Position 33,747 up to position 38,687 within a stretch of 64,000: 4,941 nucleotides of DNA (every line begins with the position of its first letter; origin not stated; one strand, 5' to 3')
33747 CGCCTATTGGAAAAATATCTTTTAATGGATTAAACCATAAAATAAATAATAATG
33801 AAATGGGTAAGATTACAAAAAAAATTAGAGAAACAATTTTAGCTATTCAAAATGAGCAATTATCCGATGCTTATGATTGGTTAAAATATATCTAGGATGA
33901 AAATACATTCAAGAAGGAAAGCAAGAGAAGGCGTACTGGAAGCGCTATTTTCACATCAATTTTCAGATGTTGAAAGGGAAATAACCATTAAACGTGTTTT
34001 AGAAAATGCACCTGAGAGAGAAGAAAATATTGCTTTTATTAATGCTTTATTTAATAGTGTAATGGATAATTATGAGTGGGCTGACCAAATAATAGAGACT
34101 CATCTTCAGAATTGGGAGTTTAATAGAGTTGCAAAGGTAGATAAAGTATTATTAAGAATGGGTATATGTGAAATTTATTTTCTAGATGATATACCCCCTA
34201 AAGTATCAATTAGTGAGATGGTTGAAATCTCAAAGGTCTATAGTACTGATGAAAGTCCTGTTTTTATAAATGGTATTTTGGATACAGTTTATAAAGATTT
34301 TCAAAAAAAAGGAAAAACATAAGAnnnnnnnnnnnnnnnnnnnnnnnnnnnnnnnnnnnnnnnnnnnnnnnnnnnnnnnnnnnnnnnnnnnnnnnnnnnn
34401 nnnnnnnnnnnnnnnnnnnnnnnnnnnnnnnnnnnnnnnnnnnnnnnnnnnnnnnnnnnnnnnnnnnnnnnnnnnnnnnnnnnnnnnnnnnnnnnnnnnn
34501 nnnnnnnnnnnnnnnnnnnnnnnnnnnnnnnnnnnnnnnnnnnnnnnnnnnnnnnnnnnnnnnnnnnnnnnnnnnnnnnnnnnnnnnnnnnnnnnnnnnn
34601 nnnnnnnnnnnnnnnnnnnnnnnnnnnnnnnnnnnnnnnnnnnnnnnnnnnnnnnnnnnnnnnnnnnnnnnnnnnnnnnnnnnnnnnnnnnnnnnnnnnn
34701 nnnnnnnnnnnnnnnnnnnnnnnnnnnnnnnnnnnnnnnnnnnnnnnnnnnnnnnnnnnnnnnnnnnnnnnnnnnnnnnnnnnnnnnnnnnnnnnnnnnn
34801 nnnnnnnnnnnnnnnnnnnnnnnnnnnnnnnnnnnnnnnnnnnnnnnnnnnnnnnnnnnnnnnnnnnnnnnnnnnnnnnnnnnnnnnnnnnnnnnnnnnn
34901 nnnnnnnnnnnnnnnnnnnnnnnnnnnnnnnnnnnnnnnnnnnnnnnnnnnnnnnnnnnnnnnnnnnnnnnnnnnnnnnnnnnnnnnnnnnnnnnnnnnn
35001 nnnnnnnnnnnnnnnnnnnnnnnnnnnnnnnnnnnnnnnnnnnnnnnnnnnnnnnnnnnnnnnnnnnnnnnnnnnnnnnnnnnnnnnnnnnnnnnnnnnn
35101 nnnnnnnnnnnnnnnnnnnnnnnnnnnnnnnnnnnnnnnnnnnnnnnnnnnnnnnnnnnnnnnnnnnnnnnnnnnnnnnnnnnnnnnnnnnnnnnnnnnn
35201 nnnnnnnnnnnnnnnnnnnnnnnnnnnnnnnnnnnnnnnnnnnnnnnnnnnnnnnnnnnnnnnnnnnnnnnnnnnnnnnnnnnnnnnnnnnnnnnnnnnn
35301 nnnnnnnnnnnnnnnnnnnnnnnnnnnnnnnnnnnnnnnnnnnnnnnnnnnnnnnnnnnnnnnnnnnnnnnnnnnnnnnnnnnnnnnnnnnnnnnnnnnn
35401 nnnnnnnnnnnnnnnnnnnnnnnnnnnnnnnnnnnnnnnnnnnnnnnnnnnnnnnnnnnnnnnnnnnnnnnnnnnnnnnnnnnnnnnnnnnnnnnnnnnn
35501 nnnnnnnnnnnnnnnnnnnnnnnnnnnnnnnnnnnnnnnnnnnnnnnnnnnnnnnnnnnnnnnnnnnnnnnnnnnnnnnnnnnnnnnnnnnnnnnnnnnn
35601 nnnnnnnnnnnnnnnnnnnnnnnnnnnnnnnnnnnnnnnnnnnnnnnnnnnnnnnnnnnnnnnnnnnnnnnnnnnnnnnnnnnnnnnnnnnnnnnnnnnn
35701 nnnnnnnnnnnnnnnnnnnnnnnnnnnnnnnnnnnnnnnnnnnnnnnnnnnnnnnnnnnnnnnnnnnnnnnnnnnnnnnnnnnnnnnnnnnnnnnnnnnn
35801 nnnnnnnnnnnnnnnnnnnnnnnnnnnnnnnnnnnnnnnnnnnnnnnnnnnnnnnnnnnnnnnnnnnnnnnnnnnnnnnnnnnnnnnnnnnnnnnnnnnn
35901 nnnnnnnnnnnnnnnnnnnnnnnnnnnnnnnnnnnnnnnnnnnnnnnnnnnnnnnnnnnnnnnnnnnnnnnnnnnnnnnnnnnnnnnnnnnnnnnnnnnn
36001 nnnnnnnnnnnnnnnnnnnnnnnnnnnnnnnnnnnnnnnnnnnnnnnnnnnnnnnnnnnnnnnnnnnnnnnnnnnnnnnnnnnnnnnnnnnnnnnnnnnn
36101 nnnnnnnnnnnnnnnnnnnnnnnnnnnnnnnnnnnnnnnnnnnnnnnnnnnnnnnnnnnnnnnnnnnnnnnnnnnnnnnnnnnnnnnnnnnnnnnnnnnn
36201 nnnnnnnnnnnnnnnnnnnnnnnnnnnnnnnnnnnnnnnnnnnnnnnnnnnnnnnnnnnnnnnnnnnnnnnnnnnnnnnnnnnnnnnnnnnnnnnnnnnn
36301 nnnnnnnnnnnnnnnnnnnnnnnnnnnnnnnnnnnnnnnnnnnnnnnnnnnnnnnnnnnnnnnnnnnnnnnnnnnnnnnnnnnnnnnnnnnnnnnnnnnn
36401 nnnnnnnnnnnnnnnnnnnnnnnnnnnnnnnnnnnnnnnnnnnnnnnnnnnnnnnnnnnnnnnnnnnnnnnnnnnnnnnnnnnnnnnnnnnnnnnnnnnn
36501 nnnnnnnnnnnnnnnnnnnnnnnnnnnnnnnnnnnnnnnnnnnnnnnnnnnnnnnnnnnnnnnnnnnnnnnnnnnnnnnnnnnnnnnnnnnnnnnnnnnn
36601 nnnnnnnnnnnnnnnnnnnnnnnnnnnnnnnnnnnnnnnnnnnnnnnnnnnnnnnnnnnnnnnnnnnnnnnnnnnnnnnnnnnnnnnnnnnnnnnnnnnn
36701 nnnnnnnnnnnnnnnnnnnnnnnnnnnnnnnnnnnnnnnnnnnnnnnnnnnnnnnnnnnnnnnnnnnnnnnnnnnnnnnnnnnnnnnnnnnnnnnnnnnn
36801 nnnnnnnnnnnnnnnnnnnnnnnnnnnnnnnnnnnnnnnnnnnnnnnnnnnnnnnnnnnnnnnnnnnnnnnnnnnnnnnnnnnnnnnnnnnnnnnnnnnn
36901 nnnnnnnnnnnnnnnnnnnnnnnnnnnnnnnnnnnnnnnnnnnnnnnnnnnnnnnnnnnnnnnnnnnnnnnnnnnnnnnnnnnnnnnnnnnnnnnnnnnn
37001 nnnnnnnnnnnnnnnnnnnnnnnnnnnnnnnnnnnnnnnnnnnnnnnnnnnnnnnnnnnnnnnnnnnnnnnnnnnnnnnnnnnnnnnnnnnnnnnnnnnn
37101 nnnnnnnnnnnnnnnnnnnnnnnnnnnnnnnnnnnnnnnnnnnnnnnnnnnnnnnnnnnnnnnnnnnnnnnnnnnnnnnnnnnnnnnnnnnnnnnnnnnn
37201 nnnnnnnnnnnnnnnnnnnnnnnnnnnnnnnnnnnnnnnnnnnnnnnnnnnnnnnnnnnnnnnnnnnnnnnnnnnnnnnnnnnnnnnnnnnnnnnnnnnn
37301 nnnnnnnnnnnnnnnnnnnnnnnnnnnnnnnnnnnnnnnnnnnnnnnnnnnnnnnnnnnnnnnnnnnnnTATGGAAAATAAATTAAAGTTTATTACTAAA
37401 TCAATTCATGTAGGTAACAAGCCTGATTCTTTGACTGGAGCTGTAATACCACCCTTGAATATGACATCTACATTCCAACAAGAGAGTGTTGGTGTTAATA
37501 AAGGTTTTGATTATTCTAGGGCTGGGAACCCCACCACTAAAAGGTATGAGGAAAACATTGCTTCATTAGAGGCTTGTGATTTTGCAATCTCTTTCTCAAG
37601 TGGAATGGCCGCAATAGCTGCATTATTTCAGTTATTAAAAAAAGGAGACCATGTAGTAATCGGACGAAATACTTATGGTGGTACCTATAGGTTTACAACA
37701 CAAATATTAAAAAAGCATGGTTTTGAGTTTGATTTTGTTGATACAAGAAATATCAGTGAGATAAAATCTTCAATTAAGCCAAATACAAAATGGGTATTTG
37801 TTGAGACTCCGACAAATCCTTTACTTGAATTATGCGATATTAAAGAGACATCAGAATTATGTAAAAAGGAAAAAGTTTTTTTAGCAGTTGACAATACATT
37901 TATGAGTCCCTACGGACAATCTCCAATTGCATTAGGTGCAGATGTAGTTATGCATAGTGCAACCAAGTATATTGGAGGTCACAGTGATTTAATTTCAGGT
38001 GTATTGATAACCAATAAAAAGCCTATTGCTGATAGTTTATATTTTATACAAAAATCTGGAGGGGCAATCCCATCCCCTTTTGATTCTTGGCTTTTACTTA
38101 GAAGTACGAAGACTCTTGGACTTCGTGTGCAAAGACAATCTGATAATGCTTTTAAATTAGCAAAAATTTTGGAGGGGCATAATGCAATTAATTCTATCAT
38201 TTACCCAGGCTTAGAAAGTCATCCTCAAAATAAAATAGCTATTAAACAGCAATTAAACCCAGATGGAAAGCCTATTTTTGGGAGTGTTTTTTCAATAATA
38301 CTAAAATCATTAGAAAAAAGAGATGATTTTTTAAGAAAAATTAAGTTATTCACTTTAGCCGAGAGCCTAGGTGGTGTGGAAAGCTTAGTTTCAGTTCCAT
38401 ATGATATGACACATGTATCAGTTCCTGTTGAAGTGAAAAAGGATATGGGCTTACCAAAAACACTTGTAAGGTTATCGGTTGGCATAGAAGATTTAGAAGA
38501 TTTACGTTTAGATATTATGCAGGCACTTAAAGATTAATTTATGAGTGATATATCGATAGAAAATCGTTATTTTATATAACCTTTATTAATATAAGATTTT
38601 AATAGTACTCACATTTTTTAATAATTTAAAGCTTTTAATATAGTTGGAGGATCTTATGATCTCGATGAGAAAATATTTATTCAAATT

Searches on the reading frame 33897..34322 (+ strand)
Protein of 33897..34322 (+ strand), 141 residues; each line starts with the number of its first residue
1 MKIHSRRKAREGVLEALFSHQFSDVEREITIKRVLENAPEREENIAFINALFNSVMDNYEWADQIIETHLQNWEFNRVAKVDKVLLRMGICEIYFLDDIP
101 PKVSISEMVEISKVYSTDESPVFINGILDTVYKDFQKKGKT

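Call 14: search_protein_families(library=pfam, proteins=[window:33897-34322:+], max_evalue=0.01)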
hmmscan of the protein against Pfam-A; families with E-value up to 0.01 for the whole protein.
window:33897-34322:+ (141 aa): 1 family
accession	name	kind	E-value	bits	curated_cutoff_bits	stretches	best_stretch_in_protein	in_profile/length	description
PF01029.23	NusB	-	4.7e-32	111.6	23.1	1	7-133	1-133/133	NusB family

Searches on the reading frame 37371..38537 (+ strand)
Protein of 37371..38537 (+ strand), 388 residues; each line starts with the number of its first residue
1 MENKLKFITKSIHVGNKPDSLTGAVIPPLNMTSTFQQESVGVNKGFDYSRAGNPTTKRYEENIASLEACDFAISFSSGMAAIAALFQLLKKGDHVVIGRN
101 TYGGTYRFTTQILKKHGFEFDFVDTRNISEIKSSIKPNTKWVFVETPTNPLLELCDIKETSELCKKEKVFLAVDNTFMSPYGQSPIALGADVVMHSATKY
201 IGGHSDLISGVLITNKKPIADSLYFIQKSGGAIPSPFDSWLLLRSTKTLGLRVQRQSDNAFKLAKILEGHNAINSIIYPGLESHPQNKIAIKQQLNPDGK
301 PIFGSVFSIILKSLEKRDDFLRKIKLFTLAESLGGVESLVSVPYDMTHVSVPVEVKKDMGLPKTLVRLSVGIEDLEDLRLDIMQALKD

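Call 14: search_protein_families(library=pfam, proteins=[window:37371-38537:+], max_evalue=0.01)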
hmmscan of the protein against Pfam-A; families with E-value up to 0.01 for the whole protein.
window:37371-38537:+ (388 aa): 6 families
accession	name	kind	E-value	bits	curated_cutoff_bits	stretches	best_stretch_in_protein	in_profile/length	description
PF01053.26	Cys_Met_Meta_PP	-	2.9e-135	451.2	27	1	9-387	2-381/381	Cys/Met metabolism PLP-dependent enzyme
PF00155.27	Aminotran_1_2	-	1.6e-06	28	19.7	1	67-179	64-190/361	Aminotransferase class I and II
PF00266.25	Aminotran_5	-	1.4e-05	24.7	21.5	1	81-202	77-204/371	Aminotransferase class-V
PF01041.23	DegT_DnrJ_EryC1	-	2.5e-05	24.1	19.8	1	54-174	24-145/360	DegT/DnrJ/EryC1/StrS aminotransferase family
PF01212.27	Beta_elim_lyase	-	0.00093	19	27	1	40-234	19-231/288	Beta-eliminating lyase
PF06838.17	Met_gamma_lyase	-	0.0011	18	24.2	1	44-224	48-248/405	Methionine gamma-lyase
